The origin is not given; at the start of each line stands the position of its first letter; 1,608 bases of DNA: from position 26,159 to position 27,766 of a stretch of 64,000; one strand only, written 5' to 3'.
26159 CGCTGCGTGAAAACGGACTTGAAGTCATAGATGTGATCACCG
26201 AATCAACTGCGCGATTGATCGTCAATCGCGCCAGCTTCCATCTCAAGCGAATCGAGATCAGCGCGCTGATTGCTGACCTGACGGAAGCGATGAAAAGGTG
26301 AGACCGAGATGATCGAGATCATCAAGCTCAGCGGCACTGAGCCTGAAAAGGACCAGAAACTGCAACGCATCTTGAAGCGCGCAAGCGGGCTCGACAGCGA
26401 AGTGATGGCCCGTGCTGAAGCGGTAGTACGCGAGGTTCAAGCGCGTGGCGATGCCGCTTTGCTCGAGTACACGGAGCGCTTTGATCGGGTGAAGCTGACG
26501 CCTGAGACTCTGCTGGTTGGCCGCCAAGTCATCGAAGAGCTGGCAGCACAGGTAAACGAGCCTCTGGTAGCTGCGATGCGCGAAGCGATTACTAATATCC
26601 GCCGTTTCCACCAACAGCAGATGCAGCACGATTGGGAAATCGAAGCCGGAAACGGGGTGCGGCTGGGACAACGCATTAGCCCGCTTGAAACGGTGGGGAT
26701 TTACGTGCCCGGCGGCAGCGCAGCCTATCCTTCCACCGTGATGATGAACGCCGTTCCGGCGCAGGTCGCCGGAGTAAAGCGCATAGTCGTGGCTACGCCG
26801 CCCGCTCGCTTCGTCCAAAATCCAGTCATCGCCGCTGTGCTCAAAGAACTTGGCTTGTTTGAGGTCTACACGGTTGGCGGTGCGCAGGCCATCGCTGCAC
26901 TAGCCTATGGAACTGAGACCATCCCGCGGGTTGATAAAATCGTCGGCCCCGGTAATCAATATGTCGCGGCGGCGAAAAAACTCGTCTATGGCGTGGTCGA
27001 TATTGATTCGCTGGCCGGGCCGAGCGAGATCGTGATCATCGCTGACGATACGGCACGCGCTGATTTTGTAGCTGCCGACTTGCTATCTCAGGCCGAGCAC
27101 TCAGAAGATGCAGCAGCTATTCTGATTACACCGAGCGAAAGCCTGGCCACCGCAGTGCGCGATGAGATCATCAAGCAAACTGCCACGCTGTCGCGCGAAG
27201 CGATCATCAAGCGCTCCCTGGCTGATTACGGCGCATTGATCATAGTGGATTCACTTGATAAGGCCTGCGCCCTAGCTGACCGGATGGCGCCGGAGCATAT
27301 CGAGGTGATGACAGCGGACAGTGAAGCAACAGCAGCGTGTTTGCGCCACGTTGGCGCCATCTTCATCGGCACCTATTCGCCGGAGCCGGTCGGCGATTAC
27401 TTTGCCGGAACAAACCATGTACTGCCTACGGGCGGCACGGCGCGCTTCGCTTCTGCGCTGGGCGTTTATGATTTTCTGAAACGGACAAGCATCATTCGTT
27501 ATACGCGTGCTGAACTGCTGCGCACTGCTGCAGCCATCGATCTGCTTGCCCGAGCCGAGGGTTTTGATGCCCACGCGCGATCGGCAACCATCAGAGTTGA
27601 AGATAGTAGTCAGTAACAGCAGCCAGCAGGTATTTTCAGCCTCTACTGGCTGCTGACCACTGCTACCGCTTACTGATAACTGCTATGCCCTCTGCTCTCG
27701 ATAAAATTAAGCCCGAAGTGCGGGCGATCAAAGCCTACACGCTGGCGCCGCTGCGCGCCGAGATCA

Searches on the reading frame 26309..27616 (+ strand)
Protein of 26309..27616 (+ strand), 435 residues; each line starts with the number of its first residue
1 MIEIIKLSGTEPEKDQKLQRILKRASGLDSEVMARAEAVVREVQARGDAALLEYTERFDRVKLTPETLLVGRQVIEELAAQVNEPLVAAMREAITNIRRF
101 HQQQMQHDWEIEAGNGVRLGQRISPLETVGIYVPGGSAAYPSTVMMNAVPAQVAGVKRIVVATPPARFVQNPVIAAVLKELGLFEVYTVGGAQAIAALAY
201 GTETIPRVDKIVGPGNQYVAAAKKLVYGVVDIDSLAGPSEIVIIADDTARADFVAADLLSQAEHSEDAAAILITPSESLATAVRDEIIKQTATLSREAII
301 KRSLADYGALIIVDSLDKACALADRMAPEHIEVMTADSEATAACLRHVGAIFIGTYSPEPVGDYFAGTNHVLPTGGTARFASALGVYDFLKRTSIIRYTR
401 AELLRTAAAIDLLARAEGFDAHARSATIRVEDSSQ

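Call 85: search_protein_families(library=pfam, proteins=[window:26309-27616:+], max_evalue=1e-10)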
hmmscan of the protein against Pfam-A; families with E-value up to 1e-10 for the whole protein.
window:26309-27616:+ (435 aa): 1 family
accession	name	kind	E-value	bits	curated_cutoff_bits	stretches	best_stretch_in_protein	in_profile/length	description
PF00815.25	Histidinol_dh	-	1.2e-163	545.3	27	1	24-430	3-411/411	Histidinol dehydrogenase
